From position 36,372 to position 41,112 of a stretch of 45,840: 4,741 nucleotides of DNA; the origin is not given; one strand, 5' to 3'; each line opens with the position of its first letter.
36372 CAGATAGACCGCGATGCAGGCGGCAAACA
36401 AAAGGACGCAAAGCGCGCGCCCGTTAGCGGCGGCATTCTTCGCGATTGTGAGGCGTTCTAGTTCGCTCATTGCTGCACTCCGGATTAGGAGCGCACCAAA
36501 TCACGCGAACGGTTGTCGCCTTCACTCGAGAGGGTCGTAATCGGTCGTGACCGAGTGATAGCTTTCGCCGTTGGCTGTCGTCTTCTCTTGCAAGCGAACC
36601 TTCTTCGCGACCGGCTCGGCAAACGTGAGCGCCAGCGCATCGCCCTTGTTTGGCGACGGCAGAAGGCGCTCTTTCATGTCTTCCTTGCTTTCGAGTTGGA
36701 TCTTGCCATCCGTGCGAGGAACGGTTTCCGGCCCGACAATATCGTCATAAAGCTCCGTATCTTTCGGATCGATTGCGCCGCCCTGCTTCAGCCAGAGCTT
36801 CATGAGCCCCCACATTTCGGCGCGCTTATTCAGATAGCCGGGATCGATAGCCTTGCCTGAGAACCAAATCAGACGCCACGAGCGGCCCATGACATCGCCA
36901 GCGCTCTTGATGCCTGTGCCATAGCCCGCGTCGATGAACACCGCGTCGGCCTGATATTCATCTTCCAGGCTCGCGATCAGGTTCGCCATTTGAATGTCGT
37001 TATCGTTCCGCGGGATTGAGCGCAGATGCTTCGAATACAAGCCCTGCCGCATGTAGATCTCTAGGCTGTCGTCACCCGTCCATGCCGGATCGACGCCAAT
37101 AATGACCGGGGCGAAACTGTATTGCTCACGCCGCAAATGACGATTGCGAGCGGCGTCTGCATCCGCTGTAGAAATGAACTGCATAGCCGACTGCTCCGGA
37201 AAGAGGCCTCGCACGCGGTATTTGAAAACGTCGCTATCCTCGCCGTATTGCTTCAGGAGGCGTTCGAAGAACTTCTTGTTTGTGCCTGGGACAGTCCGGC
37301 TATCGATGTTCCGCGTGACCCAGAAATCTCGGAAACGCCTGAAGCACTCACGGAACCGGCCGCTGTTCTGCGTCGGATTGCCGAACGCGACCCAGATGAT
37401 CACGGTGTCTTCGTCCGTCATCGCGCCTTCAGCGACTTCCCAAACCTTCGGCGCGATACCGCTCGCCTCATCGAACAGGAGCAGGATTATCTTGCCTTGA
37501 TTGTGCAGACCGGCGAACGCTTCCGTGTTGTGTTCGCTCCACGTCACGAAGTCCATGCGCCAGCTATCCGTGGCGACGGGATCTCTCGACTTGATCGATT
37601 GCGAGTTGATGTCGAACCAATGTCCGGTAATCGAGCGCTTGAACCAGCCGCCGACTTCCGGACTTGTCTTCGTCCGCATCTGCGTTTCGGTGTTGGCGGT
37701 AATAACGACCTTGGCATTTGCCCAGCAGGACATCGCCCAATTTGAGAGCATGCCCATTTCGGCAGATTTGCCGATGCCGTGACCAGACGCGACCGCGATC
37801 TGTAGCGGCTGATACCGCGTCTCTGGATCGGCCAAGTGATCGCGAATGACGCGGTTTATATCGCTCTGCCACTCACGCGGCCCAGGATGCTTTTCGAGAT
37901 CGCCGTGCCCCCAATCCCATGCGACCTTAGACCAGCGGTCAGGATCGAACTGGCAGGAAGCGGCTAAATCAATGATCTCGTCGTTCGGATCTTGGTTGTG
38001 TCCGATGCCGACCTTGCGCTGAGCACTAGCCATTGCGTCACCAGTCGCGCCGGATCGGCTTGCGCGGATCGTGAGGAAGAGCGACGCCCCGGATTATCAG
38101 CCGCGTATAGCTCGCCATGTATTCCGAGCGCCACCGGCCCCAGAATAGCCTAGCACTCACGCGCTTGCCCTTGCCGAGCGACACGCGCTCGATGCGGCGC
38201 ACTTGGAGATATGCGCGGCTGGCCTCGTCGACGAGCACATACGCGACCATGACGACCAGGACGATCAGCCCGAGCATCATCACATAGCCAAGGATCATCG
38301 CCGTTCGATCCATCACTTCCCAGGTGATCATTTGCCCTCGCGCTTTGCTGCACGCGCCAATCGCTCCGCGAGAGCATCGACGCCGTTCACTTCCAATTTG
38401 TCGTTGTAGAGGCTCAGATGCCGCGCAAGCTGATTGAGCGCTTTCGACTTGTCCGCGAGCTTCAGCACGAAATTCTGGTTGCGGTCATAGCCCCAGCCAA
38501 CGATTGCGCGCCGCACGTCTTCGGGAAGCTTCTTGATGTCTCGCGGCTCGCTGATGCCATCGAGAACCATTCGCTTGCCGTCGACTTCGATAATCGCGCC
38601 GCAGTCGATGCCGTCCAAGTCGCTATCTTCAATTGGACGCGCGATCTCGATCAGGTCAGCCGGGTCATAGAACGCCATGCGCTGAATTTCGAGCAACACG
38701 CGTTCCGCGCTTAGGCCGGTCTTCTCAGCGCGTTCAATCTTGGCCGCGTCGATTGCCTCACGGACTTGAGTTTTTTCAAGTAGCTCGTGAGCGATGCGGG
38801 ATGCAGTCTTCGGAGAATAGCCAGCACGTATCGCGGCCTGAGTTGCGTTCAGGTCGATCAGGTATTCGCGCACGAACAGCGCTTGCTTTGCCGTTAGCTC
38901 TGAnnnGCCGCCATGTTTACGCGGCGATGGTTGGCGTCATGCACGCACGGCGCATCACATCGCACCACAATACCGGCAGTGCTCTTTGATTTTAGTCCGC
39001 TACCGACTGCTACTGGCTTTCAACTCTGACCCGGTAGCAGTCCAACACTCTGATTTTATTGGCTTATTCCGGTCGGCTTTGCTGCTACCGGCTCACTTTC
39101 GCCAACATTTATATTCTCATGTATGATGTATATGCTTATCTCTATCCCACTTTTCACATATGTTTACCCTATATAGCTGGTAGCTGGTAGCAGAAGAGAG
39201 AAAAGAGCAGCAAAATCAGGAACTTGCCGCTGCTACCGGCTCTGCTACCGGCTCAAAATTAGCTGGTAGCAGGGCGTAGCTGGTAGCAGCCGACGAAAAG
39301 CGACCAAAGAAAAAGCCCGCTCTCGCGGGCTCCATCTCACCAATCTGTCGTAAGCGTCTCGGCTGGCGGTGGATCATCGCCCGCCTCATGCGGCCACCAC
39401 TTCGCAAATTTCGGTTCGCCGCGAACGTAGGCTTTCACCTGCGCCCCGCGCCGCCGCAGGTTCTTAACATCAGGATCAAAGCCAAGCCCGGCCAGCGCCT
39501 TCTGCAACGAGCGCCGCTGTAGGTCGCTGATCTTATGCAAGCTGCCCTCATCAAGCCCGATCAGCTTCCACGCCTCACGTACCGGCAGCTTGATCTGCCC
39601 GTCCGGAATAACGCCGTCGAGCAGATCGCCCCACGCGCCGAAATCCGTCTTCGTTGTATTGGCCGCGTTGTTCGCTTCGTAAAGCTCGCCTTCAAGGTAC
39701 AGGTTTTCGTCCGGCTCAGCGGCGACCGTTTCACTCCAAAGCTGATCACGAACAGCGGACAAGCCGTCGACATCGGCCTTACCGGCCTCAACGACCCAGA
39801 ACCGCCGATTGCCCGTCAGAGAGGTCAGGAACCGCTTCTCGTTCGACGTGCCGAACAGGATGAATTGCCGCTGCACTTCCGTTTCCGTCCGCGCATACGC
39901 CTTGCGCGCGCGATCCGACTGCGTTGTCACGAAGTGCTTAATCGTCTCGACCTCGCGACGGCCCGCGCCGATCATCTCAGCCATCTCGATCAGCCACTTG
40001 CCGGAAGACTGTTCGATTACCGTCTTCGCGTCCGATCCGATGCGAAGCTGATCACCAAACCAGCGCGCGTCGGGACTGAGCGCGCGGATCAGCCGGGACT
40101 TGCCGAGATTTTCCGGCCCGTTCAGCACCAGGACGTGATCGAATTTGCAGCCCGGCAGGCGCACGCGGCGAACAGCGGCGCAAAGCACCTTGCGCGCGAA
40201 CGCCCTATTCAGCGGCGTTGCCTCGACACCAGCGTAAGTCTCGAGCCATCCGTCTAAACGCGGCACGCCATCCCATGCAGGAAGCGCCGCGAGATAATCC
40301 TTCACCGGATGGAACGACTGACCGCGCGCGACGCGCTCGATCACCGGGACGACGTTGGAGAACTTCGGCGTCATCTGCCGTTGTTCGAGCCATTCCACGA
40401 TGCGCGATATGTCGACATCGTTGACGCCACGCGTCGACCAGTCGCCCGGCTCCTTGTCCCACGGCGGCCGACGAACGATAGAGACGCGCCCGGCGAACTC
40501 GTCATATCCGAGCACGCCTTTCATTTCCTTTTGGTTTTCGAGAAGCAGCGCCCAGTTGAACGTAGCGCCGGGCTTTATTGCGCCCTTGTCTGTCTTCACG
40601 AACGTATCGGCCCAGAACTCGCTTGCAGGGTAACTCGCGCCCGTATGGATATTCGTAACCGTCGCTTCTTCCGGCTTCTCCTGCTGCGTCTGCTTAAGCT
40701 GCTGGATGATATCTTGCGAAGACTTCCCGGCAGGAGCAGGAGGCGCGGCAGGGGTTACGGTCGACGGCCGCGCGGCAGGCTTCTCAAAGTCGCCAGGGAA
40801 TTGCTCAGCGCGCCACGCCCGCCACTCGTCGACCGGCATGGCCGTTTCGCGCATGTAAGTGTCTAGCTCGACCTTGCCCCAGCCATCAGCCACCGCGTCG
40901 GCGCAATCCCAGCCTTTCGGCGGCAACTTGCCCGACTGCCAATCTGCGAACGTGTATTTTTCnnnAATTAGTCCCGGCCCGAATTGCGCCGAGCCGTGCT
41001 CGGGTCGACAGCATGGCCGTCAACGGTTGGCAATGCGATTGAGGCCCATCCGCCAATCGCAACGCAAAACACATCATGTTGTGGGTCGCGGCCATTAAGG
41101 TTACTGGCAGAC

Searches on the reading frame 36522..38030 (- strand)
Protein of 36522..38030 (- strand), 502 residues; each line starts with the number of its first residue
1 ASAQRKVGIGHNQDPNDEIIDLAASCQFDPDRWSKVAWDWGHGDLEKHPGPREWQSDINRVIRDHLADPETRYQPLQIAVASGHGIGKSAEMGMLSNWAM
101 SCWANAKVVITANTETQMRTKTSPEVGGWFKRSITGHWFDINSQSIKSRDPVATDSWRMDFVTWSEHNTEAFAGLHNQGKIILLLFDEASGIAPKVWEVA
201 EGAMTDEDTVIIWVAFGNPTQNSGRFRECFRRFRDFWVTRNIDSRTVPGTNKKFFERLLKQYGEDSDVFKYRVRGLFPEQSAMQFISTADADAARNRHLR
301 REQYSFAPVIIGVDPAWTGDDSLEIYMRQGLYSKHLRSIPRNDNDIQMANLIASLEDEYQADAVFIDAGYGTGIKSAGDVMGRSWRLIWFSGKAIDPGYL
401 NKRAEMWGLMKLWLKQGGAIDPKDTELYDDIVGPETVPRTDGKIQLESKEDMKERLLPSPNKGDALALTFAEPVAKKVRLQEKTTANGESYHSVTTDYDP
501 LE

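Call 32: search_protein_families(library=phrogs, proteins=[window:36522-38030:-], max_evalue=0.001)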
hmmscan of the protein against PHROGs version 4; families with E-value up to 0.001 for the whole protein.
window:36522-38030:- (502 aa): 2 families
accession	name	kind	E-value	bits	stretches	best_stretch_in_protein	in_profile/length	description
phrog_5902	-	unknown function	1.7e-62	212.8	1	39-305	23-283/359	-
phrog_2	-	head and packaging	3.4e-35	123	1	41-477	257-596/807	terminase large subunit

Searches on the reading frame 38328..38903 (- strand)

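Call 32: search_protein_families(library=phrogs, proteins=[window:38328-38903:-], max_evalue=0.001)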
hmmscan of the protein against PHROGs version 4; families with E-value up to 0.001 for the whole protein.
window:38328-38903:- (191 aa): 5 families
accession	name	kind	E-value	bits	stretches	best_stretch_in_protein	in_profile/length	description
phrog_51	-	head and packaging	2.3e-37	130.2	1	2-175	88-223/261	terminase small subunit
phrog_2606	-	head and packaging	2.4e-20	74.1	1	2-86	88-173/310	terminase small subunit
phrog_17390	-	unknown function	8.8e-18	64.9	1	2-61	2-61/69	-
phrog_641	-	head and packaging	1.1e-07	33.5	1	3-63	3-63/162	terminase small subunit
phrog_5334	-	head and packaging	7.8e-07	30.4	1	4-64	18-79/162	terminase small subunit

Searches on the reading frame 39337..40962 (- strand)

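Call 32: search_protein_families(library=phrogs, proteins=[window:39337-40962:-], max_evalue=0.001)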
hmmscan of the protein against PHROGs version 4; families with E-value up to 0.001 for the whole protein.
window:39337-40962:- (541 aa): 7 families
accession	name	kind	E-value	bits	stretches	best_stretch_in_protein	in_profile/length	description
phrog_256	-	DNA, RNA and nucleotide metabolism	7.9e-83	280.4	1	85-439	330-688/798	DNA helicase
phrog_1313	-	DNA, RNA and nucleotide metabolism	6.6e-75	254.1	1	80-415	102-439/568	DNA helicase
phrog_15962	-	DNA, RNA and nucleotide metabolism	1.9e-47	163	1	107-414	382-694/835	DNA primase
phrog_16593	-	DNA, RNA and nucleotide metabolism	3.6e-35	122.5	1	202-414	486-699/823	DNA primase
phrog_2249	-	DNA, RNA and nucleotide metabolism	6.6e-30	105.4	1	170-414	405-666/802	DNA primase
phrog_36873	-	DNA, RNA and nucleotide metabolism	1.6e-28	99.9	1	210-442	483-711/1082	DNA helicase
phrog_4630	-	DNA, RNA and nucleotide metabolism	1.1e-13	51.7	1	224-398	190-371/581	DNA primase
